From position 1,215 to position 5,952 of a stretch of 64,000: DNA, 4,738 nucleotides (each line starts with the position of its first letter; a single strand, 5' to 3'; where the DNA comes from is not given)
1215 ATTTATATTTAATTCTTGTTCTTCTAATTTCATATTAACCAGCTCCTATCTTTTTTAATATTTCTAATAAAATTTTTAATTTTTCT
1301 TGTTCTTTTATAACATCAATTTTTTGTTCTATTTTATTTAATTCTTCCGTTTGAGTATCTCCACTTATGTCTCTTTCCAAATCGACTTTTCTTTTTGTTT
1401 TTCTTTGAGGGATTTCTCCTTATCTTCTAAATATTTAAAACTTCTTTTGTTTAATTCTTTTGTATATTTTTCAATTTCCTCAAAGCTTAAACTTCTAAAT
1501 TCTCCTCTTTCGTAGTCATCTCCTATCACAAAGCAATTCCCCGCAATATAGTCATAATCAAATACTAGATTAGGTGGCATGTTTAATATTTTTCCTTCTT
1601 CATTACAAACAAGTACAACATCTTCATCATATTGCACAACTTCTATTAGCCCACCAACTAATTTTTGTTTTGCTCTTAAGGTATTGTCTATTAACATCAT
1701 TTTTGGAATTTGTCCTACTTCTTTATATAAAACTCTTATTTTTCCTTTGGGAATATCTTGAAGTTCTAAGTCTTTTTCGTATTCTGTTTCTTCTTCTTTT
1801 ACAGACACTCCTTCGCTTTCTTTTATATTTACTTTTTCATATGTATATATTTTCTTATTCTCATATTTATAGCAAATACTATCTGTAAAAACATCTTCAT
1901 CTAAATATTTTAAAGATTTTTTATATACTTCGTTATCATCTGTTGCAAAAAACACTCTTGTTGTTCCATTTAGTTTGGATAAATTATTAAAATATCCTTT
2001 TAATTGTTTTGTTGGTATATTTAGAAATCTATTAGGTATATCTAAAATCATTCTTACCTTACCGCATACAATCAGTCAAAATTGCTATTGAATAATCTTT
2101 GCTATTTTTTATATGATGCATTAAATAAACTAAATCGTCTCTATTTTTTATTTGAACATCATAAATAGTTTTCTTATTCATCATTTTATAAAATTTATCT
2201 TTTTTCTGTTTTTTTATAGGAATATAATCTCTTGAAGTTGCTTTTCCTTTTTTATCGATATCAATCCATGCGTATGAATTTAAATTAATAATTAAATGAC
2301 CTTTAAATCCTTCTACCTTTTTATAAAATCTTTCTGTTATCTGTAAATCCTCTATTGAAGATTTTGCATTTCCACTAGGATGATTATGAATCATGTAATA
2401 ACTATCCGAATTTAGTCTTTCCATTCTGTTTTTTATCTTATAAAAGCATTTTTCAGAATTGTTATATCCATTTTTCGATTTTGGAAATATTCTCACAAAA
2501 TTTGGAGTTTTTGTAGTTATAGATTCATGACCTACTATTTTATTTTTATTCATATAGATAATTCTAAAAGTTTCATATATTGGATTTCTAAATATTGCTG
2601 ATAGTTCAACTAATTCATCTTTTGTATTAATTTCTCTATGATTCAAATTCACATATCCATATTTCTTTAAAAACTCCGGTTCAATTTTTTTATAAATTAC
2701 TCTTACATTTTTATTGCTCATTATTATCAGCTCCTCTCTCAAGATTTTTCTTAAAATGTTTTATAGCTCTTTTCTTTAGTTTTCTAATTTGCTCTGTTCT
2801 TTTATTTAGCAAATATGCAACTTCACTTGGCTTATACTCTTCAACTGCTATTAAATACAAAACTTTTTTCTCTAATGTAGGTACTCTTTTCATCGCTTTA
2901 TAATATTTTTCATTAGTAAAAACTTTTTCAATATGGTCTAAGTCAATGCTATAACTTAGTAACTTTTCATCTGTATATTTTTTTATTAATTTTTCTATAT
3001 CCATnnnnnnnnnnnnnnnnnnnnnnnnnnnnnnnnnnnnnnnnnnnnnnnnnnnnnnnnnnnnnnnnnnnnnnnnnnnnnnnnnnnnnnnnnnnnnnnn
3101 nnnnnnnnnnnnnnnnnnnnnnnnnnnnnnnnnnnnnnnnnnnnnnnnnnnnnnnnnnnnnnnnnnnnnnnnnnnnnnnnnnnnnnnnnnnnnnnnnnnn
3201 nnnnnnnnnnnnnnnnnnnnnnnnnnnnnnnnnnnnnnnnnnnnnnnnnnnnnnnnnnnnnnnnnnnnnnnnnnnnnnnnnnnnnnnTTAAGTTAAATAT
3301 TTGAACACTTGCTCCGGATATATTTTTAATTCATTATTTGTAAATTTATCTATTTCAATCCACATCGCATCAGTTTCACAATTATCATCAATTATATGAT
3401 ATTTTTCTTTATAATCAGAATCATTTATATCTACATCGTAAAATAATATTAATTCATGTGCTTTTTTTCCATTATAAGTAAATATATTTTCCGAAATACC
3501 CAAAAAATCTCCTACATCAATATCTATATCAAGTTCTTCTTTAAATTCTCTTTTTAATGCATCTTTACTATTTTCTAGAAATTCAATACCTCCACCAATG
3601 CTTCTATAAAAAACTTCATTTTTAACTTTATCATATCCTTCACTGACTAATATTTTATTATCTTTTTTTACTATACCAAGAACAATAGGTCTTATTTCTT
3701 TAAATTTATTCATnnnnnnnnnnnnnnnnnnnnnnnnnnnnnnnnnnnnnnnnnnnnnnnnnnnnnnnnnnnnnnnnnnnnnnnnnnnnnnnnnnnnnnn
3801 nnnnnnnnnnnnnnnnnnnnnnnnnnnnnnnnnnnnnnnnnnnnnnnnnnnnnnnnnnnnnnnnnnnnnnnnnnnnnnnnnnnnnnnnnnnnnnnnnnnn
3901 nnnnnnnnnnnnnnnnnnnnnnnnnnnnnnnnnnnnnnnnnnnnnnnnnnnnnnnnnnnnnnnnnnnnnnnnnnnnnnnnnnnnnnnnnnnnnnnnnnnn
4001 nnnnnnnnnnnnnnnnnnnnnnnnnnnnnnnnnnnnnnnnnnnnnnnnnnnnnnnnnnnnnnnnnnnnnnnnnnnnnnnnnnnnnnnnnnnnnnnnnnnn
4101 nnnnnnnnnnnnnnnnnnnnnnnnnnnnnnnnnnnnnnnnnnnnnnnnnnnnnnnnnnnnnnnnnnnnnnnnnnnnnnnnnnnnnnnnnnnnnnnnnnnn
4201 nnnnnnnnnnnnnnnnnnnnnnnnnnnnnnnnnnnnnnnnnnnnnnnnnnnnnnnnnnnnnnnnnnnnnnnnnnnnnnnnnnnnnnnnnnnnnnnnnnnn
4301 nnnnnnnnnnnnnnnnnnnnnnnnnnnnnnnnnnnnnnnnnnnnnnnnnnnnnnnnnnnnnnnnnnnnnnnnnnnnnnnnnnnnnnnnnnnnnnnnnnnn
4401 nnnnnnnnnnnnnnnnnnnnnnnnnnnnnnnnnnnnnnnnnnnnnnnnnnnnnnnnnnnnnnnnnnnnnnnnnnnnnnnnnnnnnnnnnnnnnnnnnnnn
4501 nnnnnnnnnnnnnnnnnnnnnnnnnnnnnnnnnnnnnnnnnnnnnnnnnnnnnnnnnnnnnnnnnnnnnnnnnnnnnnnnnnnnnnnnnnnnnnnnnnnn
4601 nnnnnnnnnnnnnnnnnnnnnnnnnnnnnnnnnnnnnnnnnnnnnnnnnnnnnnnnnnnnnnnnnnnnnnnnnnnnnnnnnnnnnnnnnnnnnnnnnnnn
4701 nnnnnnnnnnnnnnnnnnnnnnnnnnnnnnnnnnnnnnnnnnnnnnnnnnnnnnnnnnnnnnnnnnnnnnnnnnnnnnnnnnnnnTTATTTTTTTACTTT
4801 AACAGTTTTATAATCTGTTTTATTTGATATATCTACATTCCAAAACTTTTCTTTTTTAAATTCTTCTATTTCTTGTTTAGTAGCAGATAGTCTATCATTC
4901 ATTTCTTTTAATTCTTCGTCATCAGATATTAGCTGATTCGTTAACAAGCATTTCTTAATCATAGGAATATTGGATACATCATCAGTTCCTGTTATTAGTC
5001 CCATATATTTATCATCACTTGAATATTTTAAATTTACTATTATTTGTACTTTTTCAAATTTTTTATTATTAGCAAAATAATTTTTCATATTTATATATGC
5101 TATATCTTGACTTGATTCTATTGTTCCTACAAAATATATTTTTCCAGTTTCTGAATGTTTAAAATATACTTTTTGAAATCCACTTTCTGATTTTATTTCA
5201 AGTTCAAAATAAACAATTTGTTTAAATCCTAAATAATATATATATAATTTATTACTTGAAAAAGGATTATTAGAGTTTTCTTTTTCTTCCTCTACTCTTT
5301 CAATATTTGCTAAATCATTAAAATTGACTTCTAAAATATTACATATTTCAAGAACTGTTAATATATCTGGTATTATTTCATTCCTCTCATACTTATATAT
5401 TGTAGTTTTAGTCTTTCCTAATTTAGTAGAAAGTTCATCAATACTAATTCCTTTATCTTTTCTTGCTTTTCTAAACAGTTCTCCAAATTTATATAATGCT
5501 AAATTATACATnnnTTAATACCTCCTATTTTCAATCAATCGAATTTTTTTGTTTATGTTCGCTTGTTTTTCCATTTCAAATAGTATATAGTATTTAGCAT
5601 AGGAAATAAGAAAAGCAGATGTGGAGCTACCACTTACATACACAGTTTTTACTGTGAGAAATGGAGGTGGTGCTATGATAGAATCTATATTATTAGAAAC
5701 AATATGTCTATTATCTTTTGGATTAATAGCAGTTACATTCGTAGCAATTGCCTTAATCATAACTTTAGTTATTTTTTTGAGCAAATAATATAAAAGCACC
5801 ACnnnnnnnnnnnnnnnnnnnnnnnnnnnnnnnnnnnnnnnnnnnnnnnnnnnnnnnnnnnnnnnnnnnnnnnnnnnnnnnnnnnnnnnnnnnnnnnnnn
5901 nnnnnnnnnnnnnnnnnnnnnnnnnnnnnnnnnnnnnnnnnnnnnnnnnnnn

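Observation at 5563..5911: Third, inverted type I TA-like module divergent from the XRE regulator gene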

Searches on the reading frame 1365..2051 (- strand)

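Call 11: search_protein_families(library=pfam, proteins=[window:1365-2051:-], max_evalue=0.01)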
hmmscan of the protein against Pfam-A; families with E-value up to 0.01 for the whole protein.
window:1365-2051:- (228 aa): 1 family
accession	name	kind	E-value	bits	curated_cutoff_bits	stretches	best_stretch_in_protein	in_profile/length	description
PF12957.13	DUF3846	-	2.6e-25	89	27.5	1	105-200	1-102/103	Domain of unknown function (DUF3846)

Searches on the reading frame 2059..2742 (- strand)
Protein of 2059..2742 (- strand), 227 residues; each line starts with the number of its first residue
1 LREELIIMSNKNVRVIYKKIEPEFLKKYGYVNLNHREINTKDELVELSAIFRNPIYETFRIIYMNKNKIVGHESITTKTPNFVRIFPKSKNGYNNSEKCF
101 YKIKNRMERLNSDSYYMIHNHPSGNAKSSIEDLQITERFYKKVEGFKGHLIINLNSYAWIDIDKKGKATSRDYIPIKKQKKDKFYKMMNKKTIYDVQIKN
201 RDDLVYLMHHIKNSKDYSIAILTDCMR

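Call 11: search_protein_families(library=pfam, proteins=[window:2059-2742:-], max_evalue=0.01)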
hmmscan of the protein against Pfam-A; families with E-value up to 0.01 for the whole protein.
window:2059-2742:- (227 aa): 1 family
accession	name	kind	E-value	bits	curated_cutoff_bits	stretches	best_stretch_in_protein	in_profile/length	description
PF04002.20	RadC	-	7.9e-08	32.7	22.1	1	94-144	46-96/121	RadC-like JAB domain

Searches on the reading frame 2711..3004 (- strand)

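Call 11: search_protein_families(library=pfam, proteins=[window:2711-3004:-], max_evalue=0.01)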
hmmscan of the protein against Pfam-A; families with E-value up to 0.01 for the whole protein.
window:2711-3004:- (97 aa): 3 families
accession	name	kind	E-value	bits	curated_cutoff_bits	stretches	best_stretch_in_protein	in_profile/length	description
PF22233.2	PhyR_sigma-like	-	0.0001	22.5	27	1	45-82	8-45/50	Response regulator PhyR, sigma-like domain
PF04545.22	Sigma70_r4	-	0.00027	20.8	24.1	1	37-85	1-49/50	Sigma-70, region 4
PF08281.18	Sigma70_r4_2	-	0.00043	20.3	25.7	1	33-83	3-53/54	Sigma-70, region 4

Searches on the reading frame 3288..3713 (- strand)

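Call 11: search_protein_families(library=pfam, proteins=[window:3288-3713:-], max_evalue=0.01)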
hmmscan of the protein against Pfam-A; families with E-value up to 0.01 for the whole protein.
window:3288-3713:- (141 aa): 1 family
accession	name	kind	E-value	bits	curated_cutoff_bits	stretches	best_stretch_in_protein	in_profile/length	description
PF00293.34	NUDIX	-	1.2e-08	35.5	21.1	1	11-128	6-122/134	NUDIX domain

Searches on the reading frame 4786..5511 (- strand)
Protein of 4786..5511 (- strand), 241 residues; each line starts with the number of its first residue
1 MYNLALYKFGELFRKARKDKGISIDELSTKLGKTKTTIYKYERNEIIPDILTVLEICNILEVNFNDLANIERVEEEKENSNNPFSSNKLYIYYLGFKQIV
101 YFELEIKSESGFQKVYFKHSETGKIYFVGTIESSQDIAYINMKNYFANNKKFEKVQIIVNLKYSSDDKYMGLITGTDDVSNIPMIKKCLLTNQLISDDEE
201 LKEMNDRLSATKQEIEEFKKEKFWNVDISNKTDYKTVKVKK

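Call 11: search_protein_families(library=pfam, proteins=[window:4786-5511:-], max_evalue=0.01)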
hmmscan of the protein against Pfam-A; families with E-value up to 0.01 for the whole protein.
window:4786-5511:- (241 aa): 5 families
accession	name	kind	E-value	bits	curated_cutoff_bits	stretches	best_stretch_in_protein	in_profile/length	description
PF01381.28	HTH_3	-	2.7e-12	47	23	1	14-67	2-55/55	Helix-turn-helix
PF12844.13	HTH_19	-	6.3e-11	42.5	30.2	1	10-68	1-59/64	Helix-turn-helix domain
PF13443.12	HTH_26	-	2.5e-07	31.3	22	1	14-70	3-60/63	Cro/C1-type HTH DNA-binding domain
PF13560.12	HTH_31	-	8.5e-06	26.4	27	1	9-62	2-56/64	Helix-turn-helix domain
PF16326.10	ABC_tran_CTD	-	0.009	16.7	32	0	185-217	27-59/69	ABC transporter C-terminal domain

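Call 13: find_related_loci(query=window:4786-5511:-, collection=genome_contigs, flank=3000)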
Query window:4786-5511:- (241 aa) in genome_contigs; peptide patterns used: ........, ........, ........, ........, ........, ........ (x = any residue, [..] = any of these).
134 stretches matched a pattern, but none encodes a relative of the query by tblastn (E <= 1e-3).
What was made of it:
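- The XRE protein has no relative in 185,579 species genomes (call 13), whereas the module is widespread.
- Tried and rejected: An XRE-based locus search in species genomes found no relative (call 13).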

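Call 14: find_encoding_contigs(protein=window:4786-5511:-, flank=4000, max_places=6)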
Protein window:4786-5511:- (241 aa): 1 contig read that carries it; 1 place shown.
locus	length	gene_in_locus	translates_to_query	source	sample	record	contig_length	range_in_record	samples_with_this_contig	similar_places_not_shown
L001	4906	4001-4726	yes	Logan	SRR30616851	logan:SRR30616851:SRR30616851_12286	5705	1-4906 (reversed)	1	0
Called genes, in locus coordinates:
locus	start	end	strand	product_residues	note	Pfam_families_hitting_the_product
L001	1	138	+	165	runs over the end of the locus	-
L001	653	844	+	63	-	-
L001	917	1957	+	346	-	PF04055:Radical_SAM, PF13186:SPASM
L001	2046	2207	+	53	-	-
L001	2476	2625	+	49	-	-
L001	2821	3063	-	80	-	-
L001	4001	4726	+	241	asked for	PF01381:HTH_3, PF12844:HTH_19, PF13443:HTH_26 (weak)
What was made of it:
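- Tried and rejected: The exact XRE protein was found only on one identical Logan contig (call 14).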

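Call 72: search_protein_families(library=ncbifam, proteins=[window:4786-5511:-], max_evalue=0.001)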
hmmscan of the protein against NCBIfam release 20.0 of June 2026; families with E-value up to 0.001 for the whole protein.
window:4786-5511:- (241 aa): 6 families
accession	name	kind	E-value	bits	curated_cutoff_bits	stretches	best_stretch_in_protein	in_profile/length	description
NF003162.0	PRK04140.1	equivalog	7.2e-09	35.1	263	1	10-204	128-308/317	transcriptional regulator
TIGR00270.2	TIGR00270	equivalog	8.9e-09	35.3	110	1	9-80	76-147/159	multiprotein bridging factor aMBF1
NF041951.1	phage_RstR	subfamily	1.7e-06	28.2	80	1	8-80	2-74/108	RstR family transcriptional repressor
NF047948.1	male_kill_WMK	equivalog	2.9e-05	23.7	300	1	6-79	160-233/300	WO male-killing family protein Wmk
NF052239.1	antitox_spr1629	equivalog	4.5e-05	22.7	335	1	9-68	3-62/377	spr1629 family repressor/antitoxin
TIGR03830.1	CxxCG_CxxCG_HTH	subfamily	0.0003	20.6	61.8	0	13-50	70-107/127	type II TA system antitoxin MqsA family protein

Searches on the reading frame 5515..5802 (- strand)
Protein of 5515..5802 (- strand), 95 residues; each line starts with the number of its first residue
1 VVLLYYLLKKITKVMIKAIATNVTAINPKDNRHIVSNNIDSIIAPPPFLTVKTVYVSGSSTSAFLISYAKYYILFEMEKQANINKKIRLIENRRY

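Call 12: search_protein_families(library=pfam, proteins=[window:5515-5802:-], max_evalue=10)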
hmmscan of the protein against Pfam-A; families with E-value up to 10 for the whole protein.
window:5515-5802:- (95 aa): 0 families

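Call 15: find_encoding_contigs(protein=window:5515-5802:-, flank=4000, max_places=6)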
Protein window:5515-5802:- (95 aa): no gene with exactly this product is on record in the collection.
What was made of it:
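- No such product is on record (call 15), and there is no Pfam hit (call 12).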

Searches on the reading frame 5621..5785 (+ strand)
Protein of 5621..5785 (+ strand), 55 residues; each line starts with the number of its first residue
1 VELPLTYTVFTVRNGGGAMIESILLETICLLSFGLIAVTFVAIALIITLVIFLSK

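Call 18: find_homologous_proteins(query=window:5621-5785:+, max_evalue=10)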
Query window:5621-5785:+ (55 aa): 1 proteins with E <= 10 among 1 candidates.
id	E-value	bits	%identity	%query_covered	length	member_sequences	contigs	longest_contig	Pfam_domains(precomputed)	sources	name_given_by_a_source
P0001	6.4e-5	40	70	73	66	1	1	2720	-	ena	-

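Call 22: find_encoding_contigs(protein=P0001, flank=4000)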
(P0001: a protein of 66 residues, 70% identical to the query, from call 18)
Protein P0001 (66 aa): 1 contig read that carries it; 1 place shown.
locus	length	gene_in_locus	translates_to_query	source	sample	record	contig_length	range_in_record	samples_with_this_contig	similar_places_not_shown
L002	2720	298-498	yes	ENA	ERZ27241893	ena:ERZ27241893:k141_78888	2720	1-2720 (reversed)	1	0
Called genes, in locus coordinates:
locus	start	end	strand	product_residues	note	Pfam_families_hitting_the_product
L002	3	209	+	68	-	?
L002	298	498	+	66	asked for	-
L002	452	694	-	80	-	-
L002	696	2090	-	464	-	-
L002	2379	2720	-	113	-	?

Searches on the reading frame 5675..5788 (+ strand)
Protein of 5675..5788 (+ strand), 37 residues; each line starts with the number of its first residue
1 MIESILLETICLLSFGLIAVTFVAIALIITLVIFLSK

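Call 12: search_protein_families(library=pfam, proteins=[window:5675-5788:+], max_evalue=10)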
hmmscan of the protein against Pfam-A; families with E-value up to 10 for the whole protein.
window:5675-5788:+ (37 aa): 0 families

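Call 26: search_protein_representatives(protein=window:5675-5785:+)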
Query: 37 residues. Proteins with E-value up to 0.001 (for the whole library): 2; up to 1e-10: 0; up to 1e-30: 0. The best 2 are listed.
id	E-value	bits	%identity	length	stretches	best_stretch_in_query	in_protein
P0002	2.0e-04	36.3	70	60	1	1-37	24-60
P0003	6.5e-04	34.8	75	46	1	1-36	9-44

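Call 32: find_encoding_contigs(protein=P0002, flank=3000)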
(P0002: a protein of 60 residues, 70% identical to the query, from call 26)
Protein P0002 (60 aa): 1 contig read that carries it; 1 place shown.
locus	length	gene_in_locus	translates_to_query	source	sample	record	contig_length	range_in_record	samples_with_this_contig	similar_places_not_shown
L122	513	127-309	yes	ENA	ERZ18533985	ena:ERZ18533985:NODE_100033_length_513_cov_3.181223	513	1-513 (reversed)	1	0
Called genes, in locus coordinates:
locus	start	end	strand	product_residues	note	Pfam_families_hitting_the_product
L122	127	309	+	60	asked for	-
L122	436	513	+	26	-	?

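Call 33: find_encoding_contigs(protein=P0003, flank=3000)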
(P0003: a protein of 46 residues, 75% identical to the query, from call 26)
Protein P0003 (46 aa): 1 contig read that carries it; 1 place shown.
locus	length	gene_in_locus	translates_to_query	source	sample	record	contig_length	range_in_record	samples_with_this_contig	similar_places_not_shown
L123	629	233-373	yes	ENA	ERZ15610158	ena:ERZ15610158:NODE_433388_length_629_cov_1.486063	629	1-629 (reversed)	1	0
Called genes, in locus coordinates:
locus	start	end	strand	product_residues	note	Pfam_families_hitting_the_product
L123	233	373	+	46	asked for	-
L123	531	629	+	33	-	?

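Call 41: search_protein_families(library=ncbifam, proteins=[window:5675-5785:+], max_evalue=10)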
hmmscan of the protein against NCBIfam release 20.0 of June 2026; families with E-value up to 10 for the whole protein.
seq(37 aa): 1 family
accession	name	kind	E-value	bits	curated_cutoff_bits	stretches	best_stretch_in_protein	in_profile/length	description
NF003004.0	PRK03814.1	equivalog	1.5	9.2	84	1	2-37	4-38/86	oxaloacetate decarboxylase subunit gamma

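Call 60: search_solved_structures(query=A3, max_evalue=10)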
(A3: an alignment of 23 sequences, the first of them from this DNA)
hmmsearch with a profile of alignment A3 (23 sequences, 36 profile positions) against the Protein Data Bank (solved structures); distinct sequences matched with E-value up to 10: 1.
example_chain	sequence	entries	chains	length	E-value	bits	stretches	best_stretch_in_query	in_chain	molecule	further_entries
3din_E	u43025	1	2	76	0.24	14.5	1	15-31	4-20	Preprotein translocase subunit SecG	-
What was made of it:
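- The peptide has no charged tail and no similarity to any characterised toxin (calls 12, 41, 60).
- Tried and rejected: A profile search of solved structures returned only a chance SecG match (call 60).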
